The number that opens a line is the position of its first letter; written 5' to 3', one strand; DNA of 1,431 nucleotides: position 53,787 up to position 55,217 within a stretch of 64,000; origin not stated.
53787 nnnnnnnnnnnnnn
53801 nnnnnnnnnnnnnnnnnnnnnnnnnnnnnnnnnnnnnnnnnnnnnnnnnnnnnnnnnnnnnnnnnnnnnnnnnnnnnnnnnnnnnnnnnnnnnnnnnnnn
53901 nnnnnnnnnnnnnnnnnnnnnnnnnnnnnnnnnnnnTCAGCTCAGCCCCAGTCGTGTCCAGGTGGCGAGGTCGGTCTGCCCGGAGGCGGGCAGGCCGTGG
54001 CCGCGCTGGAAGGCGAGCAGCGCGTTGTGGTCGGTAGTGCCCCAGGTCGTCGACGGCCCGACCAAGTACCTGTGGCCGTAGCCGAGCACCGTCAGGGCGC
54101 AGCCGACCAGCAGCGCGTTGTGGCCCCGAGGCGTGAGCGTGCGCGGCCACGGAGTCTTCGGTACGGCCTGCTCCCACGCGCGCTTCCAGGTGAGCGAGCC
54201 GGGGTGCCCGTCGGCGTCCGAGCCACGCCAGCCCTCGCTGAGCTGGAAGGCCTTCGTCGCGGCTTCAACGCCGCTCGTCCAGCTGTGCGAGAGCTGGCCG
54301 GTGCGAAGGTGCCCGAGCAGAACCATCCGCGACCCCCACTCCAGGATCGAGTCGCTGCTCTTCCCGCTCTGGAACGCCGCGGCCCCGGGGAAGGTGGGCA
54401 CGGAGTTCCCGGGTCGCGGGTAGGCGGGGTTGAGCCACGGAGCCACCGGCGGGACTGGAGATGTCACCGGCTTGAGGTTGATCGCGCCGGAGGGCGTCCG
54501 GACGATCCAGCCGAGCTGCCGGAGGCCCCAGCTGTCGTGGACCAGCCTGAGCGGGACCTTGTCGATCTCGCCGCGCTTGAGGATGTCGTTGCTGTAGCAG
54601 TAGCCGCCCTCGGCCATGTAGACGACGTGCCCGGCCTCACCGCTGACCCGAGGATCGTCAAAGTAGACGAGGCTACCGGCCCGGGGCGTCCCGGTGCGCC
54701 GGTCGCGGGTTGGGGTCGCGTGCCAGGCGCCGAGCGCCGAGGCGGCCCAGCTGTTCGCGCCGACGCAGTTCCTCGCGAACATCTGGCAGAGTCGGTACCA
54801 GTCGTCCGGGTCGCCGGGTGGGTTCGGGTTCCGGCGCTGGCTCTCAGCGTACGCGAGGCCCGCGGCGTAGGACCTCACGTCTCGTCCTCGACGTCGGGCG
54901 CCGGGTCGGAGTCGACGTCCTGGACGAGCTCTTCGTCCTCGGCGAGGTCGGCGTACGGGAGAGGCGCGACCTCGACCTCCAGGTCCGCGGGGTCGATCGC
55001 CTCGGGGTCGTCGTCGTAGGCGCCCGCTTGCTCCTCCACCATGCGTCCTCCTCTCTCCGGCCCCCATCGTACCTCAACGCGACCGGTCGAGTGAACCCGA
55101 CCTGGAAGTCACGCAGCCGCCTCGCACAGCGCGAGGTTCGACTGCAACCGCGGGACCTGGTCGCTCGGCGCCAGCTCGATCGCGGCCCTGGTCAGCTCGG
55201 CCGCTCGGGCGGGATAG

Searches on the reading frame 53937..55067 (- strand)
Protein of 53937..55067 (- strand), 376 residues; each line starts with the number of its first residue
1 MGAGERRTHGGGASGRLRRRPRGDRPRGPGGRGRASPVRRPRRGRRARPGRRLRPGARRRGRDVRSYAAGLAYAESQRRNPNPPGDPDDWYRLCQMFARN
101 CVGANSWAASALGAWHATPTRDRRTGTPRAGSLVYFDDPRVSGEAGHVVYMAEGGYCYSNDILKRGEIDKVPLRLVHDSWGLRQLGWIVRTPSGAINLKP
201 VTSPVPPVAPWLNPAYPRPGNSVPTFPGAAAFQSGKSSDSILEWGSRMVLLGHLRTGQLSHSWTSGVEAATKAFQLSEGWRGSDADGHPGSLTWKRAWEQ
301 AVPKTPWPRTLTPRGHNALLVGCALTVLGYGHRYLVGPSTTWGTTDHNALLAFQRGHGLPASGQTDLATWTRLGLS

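Call 80: search_protein_families(library=pfam, proteins=[window:53937-55067:-], max_evalue=0.001)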
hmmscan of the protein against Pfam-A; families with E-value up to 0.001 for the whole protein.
window:53937-55067:- (376 aa): 1 family
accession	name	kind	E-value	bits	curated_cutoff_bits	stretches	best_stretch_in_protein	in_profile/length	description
PF01471.23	PG_binding_1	-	1.2e-05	25.8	23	0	328-373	15-57/57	Putative peptidoglycan binding domain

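Call 100: search_dna_similar(query=window:53937-55067:-, collection=phages, mode=protein, max_rows=10)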
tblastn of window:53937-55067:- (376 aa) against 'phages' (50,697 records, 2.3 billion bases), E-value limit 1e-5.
Records with a match: 38; places in all: 38; records where one place covers at least 80% of the query: 0.
Best place of each record, by identity: <60% 38.
By first word of the organism name: Streptomyces 38.
By host as written in the record: Streptomyces lividans JI 1326 11; Streptomyces xanthochromogenes NRRL B-5410 7; Streptomyces baarnensis NRRL B-2842 5; Streptomyces venezuelae ATCC 10712 3; Streptomyces sp. 5a 2; Streptomyces platensis MJ1A1 2; Streptomyces mirabilis NRRL B-2400 2; Streptomyces sp. 2; and 4 more.
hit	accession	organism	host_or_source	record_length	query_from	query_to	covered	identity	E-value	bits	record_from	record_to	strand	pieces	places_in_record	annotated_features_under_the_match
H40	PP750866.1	Streptomyces phage Geonosis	Streptomyces griseus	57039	213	359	39%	31.8%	4e-7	58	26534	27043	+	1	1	endolysin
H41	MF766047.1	Streptomyces phage SqueakyClean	Streptomyces xanthochromogenes NRRL ...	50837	207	353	39%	31.7%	7e-10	67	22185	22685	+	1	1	endolysin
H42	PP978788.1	Streptomyces phage GirlDinner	Streptomyces baarnensis NRRL B-2842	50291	207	353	39%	31.7%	9e-10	66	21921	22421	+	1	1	26: endolysin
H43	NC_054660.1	Streptomyces phage Janus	Streptomyces xanthochromogenes NRRL ...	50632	207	353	39%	31.7%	9e-10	66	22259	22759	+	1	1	27: endolysin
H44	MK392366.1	Streptomyces phage Janus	Streptomyces xanthochromogenes NRRL ...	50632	207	353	39%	31.7%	9e-10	66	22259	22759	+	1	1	27: endolysin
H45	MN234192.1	Streptomyces phage Animus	Streptomyces griseus ATCC 10137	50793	207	353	39%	31.7%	1e-9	66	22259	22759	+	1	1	27: endolysin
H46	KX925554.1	Streptomyces phage BRock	Streptomyces sp. 5a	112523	178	315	37%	32.1%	2e-6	56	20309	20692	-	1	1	endolysin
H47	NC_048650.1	Streptomyces phage BRock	Streptomyces sp. 5a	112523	178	315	37%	32.1%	2e-6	56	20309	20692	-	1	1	endolysin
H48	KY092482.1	Streptomyces phage Mojorita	Streptomyces venezuelae ATCC 10712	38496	181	296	31%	35.3%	6e-8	61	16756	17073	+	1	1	endolysin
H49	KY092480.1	Streptomyces phage Picard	Streptomyces venezuelae ATCC 10712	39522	181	296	31%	35.3%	7e-8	61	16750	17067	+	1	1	endolysin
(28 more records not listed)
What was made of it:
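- The window has a separate endolysin candidate elsewhere, at 53937-55067 (calls 80, 100).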
